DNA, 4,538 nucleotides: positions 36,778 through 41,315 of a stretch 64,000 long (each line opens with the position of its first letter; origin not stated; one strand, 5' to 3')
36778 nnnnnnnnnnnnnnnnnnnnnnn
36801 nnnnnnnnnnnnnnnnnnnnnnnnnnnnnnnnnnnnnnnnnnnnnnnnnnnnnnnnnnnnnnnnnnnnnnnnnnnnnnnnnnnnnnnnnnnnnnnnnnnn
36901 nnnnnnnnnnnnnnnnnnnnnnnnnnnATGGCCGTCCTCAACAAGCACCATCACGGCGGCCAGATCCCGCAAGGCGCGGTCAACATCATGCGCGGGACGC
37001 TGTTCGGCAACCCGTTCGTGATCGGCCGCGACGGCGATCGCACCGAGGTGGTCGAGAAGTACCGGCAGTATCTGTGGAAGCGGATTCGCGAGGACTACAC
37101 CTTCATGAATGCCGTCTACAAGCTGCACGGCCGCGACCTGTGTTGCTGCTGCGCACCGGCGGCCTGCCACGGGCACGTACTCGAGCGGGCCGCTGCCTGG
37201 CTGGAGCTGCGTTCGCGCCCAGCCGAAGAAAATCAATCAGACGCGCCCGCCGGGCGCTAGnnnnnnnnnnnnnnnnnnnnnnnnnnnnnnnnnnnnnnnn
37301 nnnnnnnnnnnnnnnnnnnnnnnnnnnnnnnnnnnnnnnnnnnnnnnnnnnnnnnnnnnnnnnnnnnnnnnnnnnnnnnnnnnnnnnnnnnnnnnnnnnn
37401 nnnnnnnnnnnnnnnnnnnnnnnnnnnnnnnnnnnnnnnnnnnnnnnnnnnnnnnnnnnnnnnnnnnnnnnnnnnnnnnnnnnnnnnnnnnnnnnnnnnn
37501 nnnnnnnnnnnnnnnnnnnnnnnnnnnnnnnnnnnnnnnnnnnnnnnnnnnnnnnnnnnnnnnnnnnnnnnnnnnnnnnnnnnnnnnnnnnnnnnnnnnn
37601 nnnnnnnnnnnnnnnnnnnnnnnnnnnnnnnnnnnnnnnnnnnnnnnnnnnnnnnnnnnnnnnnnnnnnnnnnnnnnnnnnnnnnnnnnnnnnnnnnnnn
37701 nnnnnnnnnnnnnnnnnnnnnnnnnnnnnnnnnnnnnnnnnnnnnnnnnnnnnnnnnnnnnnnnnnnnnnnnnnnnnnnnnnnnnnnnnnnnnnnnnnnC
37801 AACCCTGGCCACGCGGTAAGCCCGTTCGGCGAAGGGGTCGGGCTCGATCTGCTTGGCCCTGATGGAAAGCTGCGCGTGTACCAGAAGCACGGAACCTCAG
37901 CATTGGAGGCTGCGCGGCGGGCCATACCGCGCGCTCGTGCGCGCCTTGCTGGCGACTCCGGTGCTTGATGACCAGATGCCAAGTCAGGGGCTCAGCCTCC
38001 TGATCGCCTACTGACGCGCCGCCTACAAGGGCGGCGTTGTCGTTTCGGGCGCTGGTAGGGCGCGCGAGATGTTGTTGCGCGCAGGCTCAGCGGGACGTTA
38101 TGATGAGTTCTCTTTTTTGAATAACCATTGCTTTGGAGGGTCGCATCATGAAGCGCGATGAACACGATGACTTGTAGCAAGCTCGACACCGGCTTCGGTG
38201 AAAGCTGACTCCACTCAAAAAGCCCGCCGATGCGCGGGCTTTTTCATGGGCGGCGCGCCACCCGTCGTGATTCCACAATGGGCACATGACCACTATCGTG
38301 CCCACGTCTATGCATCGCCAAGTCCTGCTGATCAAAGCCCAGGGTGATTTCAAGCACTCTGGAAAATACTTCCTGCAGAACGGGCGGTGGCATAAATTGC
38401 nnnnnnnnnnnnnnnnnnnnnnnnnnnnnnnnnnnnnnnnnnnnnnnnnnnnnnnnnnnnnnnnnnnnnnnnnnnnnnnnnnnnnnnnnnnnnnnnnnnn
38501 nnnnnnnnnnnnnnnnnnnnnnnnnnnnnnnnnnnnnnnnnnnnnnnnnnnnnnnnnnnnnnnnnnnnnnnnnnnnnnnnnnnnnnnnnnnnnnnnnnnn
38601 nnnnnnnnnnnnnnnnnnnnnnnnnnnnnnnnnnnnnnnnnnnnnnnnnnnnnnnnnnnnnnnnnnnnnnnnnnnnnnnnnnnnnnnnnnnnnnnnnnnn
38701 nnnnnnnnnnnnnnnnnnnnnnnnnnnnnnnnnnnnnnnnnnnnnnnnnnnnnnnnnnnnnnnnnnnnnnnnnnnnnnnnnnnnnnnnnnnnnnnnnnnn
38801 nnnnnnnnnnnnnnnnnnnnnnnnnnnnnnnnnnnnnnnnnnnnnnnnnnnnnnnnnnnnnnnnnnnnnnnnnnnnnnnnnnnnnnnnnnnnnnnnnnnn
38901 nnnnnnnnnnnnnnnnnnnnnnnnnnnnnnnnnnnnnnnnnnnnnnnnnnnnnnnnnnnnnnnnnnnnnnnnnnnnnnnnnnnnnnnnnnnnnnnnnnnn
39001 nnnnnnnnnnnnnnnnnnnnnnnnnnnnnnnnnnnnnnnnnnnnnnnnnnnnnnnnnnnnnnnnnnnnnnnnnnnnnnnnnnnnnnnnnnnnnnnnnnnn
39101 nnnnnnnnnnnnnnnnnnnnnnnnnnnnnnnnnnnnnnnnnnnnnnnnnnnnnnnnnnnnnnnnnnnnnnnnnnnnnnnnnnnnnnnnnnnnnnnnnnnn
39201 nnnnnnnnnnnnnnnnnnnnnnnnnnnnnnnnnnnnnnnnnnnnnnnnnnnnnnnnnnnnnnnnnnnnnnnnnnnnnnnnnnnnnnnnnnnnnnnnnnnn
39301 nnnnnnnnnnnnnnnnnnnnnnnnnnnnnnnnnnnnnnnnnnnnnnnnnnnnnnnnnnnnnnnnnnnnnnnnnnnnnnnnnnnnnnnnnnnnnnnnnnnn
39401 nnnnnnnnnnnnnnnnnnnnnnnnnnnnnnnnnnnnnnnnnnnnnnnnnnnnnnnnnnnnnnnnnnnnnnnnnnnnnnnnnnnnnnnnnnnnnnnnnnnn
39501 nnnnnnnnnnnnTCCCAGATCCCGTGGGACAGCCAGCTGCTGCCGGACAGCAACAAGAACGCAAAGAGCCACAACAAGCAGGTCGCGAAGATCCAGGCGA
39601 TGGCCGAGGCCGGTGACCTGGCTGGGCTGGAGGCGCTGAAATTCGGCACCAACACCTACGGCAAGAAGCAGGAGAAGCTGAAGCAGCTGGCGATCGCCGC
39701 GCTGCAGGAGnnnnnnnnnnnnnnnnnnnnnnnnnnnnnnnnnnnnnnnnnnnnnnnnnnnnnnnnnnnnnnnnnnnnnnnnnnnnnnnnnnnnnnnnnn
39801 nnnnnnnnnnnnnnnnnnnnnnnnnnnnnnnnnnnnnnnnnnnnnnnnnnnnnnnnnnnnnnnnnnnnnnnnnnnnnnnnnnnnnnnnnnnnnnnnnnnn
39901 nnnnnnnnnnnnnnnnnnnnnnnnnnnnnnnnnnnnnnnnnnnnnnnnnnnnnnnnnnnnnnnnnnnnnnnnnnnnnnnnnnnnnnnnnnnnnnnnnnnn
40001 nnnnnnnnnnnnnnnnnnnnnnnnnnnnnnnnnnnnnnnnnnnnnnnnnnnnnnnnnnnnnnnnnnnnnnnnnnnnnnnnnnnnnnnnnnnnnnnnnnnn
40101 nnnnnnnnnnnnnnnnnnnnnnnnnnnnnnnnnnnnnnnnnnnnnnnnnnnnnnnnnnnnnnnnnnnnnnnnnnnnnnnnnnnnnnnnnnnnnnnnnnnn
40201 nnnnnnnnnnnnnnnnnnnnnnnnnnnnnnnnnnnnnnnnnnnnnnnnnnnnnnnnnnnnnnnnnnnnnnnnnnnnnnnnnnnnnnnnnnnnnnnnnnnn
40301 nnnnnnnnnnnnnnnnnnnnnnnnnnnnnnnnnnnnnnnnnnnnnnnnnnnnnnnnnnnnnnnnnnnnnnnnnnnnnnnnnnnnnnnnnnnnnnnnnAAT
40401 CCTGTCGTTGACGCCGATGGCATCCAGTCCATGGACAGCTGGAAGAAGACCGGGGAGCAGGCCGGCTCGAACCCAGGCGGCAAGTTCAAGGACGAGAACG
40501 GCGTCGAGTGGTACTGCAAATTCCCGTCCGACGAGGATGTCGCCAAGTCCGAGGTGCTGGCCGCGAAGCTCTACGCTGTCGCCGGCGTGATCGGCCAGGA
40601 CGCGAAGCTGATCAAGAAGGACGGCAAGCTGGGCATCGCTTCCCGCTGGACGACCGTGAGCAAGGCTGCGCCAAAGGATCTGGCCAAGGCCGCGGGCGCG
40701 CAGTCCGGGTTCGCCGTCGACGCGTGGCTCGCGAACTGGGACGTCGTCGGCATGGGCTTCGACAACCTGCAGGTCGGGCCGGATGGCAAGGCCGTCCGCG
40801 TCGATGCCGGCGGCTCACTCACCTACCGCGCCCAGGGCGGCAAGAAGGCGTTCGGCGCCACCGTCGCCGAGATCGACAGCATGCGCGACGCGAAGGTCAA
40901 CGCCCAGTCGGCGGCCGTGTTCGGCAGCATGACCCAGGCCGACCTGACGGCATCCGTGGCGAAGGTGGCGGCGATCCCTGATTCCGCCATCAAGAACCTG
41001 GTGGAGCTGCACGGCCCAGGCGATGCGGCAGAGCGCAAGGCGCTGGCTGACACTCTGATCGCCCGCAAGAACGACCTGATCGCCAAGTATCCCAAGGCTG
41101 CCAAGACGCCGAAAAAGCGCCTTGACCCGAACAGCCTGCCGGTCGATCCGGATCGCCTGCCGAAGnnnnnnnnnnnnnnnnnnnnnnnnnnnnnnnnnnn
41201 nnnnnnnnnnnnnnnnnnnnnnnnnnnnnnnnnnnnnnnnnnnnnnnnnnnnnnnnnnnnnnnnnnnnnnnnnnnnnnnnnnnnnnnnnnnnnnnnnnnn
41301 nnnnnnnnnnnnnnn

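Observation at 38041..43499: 1295-aa polyvalent protein combining a kinase-like domain and a C-terminal ADP-ribosyltransferase-like domain, with its own attenuated leader and a coupled downstream NUDIX gene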

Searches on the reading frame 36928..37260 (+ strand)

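Call 3: search_protein_families(library=pfam, proteins=[window:36928-37260:+], max_evalue=0.1)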
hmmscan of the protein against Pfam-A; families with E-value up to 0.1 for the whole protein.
window:36928-37260:+ (110 aa): 1 family
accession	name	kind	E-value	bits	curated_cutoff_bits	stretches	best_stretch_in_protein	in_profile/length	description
PF14216.11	DUF4326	-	2.2e-24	86.4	25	1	8-86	3-81/82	Domain of unknown function (DUF4326)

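Call 4: search_protein_families(library=phrogs, proteins=[window:36928-37260:+], max_evalue=0.01)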
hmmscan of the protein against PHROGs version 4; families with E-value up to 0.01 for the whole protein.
window:36928-37260:+ (110 aa): 3 families
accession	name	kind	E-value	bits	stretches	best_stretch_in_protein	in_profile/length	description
phrog_464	-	unknown function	4.7e-34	119.4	1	2-104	193-300/322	unknown function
phrog_24867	-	DNA, RNA and nucleotide metabolism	1.1e-13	52.4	1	3-93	75-171/187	ribonucleotide reductase NrdA-like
phrog_30585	-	DNA, RNA and nucleotide metabolism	1e-09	37.9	1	16-93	411-495/852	DNA repair protein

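Call 87: search_protein_families(library=padloc, proteins=[window:36928-37260:+], max_evalue=0.01)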
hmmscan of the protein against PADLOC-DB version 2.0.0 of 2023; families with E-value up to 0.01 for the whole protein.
window:36928-37260:+ (110 aa): 0 families

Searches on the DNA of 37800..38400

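Call 28: search_rna_families(source=window, start=37800, end=38400, threshold=evalue, max_evalue=1)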
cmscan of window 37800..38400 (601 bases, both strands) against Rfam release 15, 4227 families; matches with E-value up to 1: 4.
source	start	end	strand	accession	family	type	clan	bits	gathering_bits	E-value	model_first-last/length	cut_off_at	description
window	37944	38043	+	RF00106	RNAI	Gene; antisense;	-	23.7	47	0.037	1-102/102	no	RNAI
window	38167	38247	+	RF00513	Trp_leader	Cis-reg; leader;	-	22.9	41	0.032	1-100/100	no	Tryptophan operon leader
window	38217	38311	-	RF02144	rsmX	Gene;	CL00106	20.3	56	0.15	1-114/114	no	rsmX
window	38139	38244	-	RF02424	Bp2_287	Gene; sRNA;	-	18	70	0.091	1-174/174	no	Burkholderia sRNA Bp2_Cand287_SIPHT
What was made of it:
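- Rfam gives a weak Trp_leader hit (22.9 bits, gathering score 41, E 0.03; call 28). No Rfam family reaches threshold (call 28).
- Tried and rejected: Rfam on the leader gave only sub-threshold hits: RNAI, Trp_leader, rsmX (call 28).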

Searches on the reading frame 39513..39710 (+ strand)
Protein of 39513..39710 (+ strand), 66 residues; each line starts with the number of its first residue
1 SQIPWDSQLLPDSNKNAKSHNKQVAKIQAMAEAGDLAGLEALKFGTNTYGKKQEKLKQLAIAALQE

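Call 113: search_solved_structures(query=A4, max_evalue=10, show_alignments=1)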
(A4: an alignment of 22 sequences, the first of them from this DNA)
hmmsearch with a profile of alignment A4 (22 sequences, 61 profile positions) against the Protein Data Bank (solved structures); distinct sequences matched with E-value up to 10: 2.
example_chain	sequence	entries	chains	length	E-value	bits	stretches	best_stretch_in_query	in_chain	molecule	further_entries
5n3u_B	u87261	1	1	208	0.23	15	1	15-60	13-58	Phycocyanobilin lyase subunit beta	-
7k46_A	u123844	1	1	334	1.7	12.2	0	21-60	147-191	Aspartate carbamoyltransferase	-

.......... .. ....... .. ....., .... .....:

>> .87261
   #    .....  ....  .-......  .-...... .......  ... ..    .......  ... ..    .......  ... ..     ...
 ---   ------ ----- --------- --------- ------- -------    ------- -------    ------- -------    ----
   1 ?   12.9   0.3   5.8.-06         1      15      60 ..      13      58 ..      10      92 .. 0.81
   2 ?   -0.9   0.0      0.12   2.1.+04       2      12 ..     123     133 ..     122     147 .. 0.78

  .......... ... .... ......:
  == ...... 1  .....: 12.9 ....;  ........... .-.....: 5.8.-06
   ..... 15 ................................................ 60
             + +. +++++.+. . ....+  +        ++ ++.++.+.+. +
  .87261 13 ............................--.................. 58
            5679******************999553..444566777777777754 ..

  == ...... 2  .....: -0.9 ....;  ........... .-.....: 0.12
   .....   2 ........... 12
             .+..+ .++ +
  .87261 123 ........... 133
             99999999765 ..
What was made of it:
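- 39513..39710 (+): Repeat module copy 3 (aa 410-475, '..........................'). Only a weak, non-significant resemblance to HEAT-like repeats (E 0.23; call 113).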

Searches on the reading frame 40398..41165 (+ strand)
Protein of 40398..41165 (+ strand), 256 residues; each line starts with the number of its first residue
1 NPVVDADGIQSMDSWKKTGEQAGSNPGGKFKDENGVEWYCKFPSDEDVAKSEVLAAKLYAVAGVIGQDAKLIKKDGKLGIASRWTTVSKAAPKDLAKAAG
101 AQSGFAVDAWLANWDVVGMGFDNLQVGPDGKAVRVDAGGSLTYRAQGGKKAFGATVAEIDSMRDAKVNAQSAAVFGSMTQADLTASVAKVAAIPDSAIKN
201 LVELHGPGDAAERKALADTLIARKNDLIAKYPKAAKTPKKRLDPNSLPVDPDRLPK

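Call 20: search_solved_structures(query=A2, max_evalue=10, show_alignments=3)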
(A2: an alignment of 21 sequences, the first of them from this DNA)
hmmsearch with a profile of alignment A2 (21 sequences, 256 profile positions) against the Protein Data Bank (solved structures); distinct sequences matched with E-value up to 10: 1.
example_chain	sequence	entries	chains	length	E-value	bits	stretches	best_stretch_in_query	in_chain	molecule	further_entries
3gvp_A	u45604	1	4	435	1.9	11.1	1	55-113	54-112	Adenosylhomocysteinase 3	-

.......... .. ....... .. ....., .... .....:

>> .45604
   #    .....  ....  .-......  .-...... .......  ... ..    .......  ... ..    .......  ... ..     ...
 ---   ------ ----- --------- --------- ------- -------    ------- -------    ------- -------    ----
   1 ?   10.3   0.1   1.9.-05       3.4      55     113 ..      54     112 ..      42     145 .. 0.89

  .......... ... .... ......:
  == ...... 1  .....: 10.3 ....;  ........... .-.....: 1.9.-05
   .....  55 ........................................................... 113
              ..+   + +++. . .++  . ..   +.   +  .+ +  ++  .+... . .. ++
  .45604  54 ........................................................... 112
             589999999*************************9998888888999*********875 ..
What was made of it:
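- On Protein-kinase-like superfamily, CtkA / CotH / PI4K-II / HipA-like atypical kinases: No PDB sequence hit (call 20).
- Closest known: Helicobacter pylori CtkA. Different: No sequence-level hit (call 20).
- Tried and rejected: The kinase profile against PDB sequences found nothing (call 20), so structure prediction was needed.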

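Call 22: search_protein_families(library=pfam, alignment_id=A2, max_evalue=10)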
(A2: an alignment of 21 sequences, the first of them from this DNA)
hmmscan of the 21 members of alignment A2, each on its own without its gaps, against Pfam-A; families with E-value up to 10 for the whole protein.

A. member 1, seq(256 aa): 0 families

B. families by the number of members that match (of 21 scanned): 3 families
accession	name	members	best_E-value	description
PF07804.18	HipA_C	2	0.04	HipA-like C-terminal domain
PF01361.26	Tautomerase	1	0.03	Tautomerase enzyme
PF21235.4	UBA_ARI1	1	0.12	E3 ubiquitin-protein ligase ARIH1, UBA-like domain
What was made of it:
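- On Protein-kinase-like superfamily, CtkA / CotH / PI4K-II / HipA-like atypical kinases: Only 2 of 21 homologues give a faint HipA_C hit (E 0.04; call 22).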

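Call 31: predict_structure(alignment_id=A2)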
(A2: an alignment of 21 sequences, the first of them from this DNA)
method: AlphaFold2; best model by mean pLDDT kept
length: 256 residues; sequences in the alignment: 21
mean_pLDDT: 89.9   pTM: 0.86
mean pLDDT of the five models: 89.9, 89.8, 88.3, 85.5, 84.5
residues with pLDDT >= 90: 184; 70-90: 53; 50-70: 19; < 50: 0
segments of 3 or more residues with pLDDT < 50: none
pLDDT, mean of each block of 10 residues (from residue 1): 79 92 78 94 92 96 93 93 91 91 95 90 91 89 88 95 95 94 95 97 96 98 98 76 65 72
secondary structure, 60 per line:
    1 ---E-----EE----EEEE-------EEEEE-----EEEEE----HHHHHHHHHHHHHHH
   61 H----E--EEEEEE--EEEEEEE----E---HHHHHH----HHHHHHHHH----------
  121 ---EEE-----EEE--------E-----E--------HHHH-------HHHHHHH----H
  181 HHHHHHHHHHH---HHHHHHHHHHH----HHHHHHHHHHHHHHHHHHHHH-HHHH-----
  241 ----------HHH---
elements in order: E16-19 E27-31 E37-41 H46-61 E69-74 E77-83 H92-97 H102-110 E124-126 E132-134 H158-161 H169-175 H180-191 H195-205 H210-230 H232-235
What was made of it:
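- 40398..41165 (+): Protein-kinase-like domain (aa 705-960), CtkA-like. AF2 pLDDT 89.9, pTM 0.86 (call 31).
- On Protein-kinase-like superfamily, CtkA / CotH / PI4K-II / HipA-like atypical kinases: AF2 pLDDT 89.9 (call 31). They fall on the expected secondary-structure elements of the model (call 31).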

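Call 76: search_protein_representatives(alignment_id=A2)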
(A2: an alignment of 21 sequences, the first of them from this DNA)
Query: 21 sequences, 256 profile positions. Proteins with E-value up to 0.001 (for the whole library): 5337; up to 1e-10: 4669; up to 1e-30: 2125. The best 150 are listed.
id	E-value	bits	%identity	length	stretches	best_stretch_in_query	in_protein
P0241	5.5e-145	497.9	-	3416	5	13-184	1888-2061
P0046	6.8e-132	455.0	-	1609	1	5-256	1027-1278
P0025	3.3e-129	446.2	-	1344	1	4-256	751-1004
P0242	3.5e-129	446.1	-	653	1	5-256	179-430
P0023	1.2e-128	444.3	-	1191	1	4-256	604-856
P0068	3.1e-128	443.0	-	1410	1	4-256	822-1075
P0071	3.6e-128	442.8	-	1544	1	5-256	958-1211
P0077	4.3e-128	442.5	-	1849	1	8-256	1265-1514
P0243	4.6e-128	442.4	-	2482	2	13-231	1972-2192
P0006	5.8e-128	442.1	-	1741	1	2-256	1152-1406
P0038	1.5e-127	440.7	-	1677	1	4-256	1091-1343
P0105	1.4e-126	437.5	-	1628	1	2-256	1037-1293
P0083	2.1e-126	437.0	-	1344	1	7-256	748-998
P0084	3.7e-126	436.2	-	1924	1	7-256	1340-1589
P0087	8.3e-126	435.0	-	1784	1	3-256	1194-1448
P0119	1.8e-124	430.7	-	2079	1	6-256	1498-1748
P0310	4.0e-94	331.2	-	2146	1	5-252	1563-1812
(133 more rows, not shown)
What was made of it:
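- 5,337 representatives at E<=1e-3 (call 76).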

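Call 78: search_protein_families(library=pfam, proteins=[P0310], max_evalue=0.01)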
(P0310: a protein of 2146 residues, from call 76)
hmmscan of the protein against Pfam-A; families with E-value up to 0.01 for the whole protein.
P0310 (2146 aa): 1 family
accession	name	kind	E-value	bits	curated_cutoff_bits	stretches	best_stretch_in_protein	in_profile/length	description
PF03496.20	ADPrib_exo_Tox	-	7.2e-08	32.4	23.4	1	2035-2117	97-176/196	ADP-ribosyltransferase exoenzyme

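Call 91: fold_search(model_id=the predicted structure, library=viral)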
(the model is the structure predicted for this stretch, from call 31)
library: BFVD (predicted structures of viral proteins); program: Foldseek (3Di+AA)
matches with E <= 10: 443; with E <= 0.001: 21
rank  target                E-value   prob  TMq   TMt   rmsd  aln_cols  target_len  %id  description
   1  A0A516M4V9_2          5.2e-23  1.00  0.84  0.20   6.6       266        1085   35  (no name in the UniProt tables at hand)
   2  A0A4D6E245            2.5e-17  1.00  0.72  0.13   2.6       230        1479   32  Uncharacterized protein [Gordonia phage GodonK]
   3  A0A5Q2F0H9            7.4e-17  1.00  0.73  0.25   2.8       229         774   34  Uncharacterized protein [Gordonia phage Sixama]
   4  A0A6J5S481            9.3e-17  1.00  0.71  0.17  10.3       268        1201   28  Phage portal protein, HK97 [uncultured Caudovirales phage]
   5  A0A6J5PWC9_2          6.6e-14  1.00  0.65  0.16   7.4       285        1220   25  ADP ribosyltransferase [uncultured Caudovirales phage]
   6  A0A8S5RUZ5            4.8e-12  1.00  0.66  0.22   3.6       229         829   28  (no name in the UniProt tables at hand)
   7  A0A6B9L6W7            3.4e-09  1.00  0.60  0.13   9.1       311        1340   17  ADP-ribosyltransferase [Mycobacterium phage Onyinye]
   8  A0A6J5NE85            3.5e-05  1.00  0.45  0.15   6.5       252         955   15  Uncharacterized protein [uncultured Caudovirales phage]
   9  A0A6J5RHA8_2          5.8e-05  1.00  0.38  0.12  18.4       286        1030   16  2'-5' RNA ligase superfamily [uncultured Caudovirales phage]
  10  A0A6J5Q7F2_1          6.2e-05  1.00  0.35  0.13   5.1       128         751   30  Nudix_Hydrolase domain containing protein [uncultured Caudovirales phage]
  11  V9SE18                6.9e-05  1.00  0.39  0.31  14.9       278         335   13  Serine/threonine protein kinase [Tunisvirus fontaine2]
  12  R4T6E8                7.4e-05  1.00  0.42  0.12  13.3       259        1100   12  Uncharacterized protein [Haloarcula hispanica tailed virus 1]
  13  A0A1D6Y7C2            9.8e-05  1.00  0.39  0.45  14.1       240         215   17  (no name in the UniProt tables at hand)
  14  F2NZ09                2.1e-04  1.00  0.42  0.31  12.4       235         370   12  Complete DpAV4 genome [Diadromus pulchellus ascovirus 4a]
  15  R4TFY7                2.3e-04  1.00  0.40  0.40  16.2       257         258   12  (no name in the UniProt tables at hand)
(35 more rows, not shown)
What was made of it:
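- BFVD finds the same kinase fold in a protein named portal protein (E 9e-17; call 91). BFVD gives weak hits to proteins named Nudix and 2'-5' RNA ligase (call 91).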

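Call 100: search_dna_similar(query=window:40398-41165:+, collection=plasmids, mode=protein, max_rows=12)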
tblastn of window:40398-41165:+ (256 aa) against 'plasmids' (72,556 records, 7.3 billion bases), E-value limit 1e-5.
Records with a match: 6; places in all: 6; records where one place covers at least 80% of the query: 2.
Best place of each record, by identity: <60% 6.
By first word of the organism name: Streptomyces 4; Pseudomonas 1; Rhodobacter 1.
By predicted mobility (MOB-suite, as given by PLSDB): mobilizable 4; non-mobilizable 2.
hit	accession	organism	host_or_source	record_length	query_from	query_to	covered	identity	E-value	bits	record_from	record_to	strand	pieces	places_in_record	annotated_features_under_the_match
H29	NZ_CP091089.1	Pseudomonas juntendi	Homo sapiens,urine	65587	23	228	80%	45.3%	9e-44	164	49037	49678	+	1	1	NUDIX domain-containing protein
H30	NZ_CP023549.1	Rhodobacter sp. CZR27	cell culture,paddy soil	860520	2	227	88%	34.2%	3e-22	102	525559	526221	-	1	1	none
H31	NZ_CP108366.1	Streptomyces sp. NBC_01340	-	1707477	14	193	70%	41.3%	8e-30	124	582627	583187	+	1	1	none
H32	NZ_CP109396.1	Streptomyces sp. NBC_01527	-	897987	7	149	48%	45.1%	5e-14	102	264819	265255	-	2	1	none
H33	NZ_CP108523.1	Streptomyces sp. NBC_01230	-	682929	7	149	48%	45.1%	5e-14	102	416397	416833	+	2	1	none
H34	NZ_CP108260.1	Streptomyces sp. NBC_00055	-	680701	7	149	48%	45.1%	5e-14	102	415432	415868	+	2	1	none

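Call 102: get_annotated_region(hit=H29, flank=6000)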
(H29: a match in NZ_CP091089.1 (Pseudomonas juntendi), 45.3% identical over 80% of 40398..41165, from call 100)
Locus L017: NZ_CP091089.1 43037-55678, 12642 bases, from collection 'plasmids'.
description: Pseudomonas juntendi strain PP_2463 plasmid p2463-1, complete sequence
organism: Pseudomonas juntendi (NCBI taxid 2666183)
taxonomy: Bacteria; Pseudomonadota; Gammaproteobacteria; Pseudomonadales; Pseudomonadaceae; Pseudomonas; Pseudomonas juntendi
host: -; source: Homo sapiens,urine; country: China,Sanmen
typing (MOB-suite, as given by PLSDB): non-mobilizable
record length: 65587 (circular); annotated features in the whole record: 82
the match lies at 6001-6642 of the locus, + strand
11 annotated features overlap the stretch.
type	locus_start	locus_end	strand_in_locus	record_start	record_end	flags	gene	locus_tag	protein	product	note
CDS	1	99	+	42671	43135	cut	-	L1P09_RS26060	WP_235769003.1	helix-turn-helix domain-containing protein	GO:0006355 - regulation of DNA-templated transcription [Evidence IEA]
CDS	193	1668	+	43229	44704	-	-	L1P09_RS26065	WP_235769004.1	hypothetical protein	-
CDS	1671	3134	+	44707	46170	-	-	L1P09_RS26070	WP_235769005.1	DUF935 domain-containing protein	-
CDS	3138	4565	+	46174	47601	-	-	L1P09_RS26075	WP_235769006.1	phage minor head protein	-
CDS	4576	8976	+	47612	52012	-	-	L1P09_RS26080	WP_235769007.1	NUDIX domain-containing protein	-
CDS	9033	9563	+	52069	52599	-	-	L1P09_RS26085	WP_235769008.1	hypothetical protein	-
CDS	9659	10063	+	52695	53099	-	-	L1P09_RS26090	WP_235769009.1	XkdF-like putative serine protease domain-containing protein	-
CDS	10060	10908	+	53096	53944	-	-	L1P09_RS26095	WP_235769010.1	hypothetical protein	-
CDS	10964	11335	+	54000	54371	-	-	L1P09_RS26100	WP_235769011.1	capsid cement protein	-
CDS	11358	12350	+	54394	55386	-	-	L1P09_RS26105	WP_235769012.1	major capsid protein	-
CDS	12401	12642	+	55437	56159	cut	-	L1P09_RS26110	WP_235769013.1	hypothetical protein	-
